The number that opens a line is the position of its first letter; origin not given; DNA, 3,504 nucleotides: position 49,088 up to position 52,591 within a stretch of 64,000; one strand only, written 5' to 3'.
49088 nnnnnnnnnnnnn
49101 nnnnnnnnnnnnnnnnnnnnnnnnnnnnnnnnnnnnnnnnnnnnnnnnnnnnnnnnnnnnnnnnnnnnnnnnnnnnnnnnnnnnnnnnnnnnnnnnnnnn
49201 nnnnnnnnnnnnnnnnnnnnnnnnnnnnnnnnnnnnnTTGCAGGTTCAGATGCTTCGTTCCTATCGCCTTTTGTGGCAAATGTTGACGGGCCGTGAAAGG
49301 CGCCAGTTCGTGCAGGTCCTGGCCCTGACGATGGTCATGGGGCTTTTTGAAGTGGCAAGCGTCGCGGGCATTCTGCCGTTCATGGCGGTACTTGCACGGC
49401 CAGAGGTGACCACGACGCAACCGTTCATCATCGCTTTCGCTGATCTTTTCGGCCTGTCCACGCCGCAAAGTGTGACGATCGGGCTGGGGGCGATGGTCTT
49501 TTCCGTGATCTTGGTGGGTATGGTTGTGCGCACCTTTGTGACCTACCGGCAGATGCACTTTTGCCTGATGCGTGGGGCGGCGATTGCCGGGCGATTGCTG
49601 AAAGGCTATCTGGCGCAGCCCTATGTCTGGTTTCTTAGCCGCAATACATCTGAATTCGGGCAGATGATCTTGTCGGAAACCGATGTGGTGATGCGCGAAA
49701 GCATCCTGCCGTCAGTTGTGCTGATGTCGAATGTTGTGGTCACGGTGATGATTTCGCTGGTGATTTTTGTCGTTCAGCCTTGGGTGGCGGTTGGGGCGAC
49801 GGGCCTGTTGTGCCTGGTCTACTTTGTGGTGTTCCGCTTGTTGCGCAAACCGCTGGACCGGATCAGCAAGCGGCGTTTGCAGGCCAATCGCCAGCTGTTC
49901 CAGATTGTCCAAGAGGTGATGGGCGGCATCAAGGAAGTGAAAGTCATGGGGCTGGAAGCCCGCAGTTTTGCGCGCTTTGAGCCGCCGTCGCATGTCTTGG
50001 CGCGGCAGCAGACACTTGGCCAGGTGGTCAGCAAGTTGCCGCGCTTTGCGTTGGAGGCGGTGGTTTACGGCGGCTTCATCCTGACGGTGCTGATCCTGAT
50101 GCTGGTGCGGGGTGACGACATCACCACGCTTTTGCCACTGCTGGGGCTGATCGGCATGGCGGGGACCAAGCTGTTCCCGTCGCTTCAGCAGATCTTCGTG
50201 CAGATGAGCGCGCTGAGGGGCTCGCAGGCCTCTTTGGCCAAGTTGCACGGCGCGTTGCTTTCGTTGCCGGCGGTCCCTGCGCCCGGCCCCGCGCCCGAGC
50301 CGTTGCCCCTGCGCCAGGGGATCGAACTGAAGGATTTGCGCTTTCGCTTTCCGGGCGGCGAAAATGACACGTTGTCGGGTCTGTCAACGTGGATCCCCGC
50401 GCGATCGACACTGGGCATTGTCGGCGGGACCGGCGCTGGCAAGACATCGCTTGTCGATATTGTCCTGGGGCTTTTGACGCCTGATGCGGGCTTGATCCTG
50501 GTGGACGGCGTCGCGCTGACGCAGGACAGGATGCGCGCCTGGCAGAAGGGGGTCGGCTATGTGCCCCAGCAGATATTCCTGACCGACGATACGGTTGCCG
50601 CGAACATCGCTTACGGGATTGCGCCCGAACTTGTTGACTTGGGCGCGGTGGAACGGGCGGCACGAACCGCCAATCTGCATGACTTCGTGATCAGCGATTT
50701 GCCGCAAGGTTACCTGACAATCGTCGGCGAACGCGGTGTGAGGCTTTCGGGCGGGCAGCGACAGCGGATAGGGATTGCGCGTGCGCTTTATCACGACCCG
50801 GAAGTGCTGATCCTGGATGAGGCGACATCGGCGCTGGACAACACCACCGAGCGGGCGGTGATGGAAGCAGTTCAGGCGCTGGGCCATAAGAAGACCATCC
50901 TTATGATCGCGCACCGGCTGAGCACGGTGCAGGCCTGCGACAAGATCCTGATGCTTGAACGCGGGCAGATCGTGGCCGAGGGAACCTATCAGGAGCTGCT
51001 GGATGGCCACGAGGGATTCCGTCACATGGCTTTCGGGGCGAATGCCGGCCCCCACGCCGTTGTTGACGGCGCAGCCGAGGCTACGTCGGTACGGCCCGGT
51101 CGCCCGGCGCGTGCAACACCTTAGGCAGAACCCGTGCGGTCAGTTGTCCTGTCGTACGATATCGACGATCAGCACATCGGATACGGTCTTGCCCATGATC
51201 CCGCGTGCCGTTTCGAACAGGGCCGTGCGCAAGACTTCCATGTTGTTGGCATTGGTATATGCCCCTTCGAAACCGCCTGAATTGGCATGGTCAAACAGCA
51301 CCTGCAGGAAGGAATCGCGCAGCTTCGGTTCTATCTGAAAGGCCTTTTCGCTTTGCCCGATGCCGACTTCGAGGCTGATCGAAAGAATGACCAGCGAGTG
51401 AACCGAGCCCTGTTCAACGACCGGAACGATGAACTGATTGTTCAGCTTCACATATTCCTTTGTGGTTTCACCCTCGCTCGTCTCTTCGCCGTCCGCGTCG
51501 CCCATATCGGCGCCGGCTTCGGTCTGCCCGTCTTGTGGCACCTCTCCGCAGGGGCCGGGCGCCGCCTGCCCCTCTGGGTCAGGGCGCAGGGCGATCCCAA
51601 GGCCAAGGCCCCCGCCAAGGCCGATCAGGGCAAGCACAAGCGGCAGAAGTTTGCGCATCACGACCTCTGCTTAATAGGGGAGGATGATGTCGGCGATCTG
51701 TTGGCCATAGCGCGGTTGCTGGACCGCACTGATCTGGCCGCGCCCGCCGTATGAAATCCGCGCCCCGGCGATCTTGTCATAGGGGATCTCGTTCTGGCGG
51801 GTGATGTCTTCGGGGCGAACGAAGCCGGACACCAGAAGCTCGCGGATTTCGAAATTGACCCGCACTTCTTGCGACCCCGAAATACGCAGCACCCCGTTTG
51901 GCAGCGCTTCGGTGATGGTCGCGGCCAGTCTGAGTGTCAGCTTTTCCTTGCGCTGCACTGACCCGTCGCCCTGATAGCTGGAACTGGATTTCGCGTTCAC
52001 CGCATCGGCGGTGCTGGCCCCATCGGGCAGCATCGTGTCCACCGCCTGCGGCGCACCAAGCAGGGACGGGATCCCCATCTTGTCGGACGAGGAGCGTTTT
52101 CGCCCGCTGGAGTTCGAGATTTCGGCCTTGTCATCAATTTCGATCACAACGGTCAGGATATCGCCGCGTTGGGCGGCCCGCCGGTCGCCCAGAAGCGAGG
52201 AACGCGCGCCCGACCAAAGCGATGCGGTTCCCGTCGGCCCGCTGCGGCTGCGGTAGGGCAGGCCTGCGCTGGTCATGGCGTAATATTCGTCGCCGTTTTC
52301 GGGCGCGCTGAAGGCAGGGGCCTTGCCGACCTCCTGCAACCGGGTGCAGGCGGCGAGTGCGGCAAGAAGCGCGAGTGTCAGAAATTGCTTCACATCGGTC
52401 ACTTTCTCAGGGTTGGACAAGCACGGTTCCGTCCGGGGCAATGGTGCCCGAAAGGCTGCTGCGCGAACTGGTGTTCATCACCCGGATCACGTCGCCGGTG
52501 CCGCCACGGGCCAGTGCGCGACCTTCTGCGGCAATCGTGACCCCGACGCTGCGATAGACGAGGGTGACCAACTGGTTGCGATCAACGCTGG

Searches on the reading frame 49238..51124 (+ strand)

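Call 10: search_protein_families(library=pfam, proteins=[window:49238-51124:+], max_evalue=0.01)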
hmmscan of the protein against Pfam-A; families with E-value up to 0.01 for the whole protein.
window:49238-51124:+ (628 aa): 4 families
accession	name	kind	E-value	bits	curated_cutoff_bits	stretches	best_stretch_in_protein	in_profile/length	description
PF00005.33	ABC_tran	-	2.6e-27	96.5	25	1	380-531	2-137/137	ABC transporter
PF00664.28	ABC_membrane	-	4.2e-12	46.8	28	1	71-252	30-211/274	ABC transporter transmembrane region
PF02463.25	SMC_N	-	1.7e-05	24.8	40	1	502-573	136-211/220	RecF/RecN/SMC N terminal domain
PF13555.12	AAA_29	-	0.0062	16.7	27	0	391-417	24-50/61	P-loop containing region of AAA domain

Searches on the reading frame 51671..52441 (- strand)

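Call 10: search_protein_families(library=pfam, proteins=[window:51671-52441:-], max_evalue=0.01)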
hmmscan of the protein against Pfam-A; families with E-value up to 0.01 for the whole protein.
window:51671-52441:- (256 aa): 1 family
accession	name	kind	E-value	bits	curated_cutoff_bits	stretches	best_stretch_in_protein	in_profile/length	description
PF02107.21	FlgH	-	3.1e-53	180.3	27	1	72-255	4-172/172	Flagellar L-ring protein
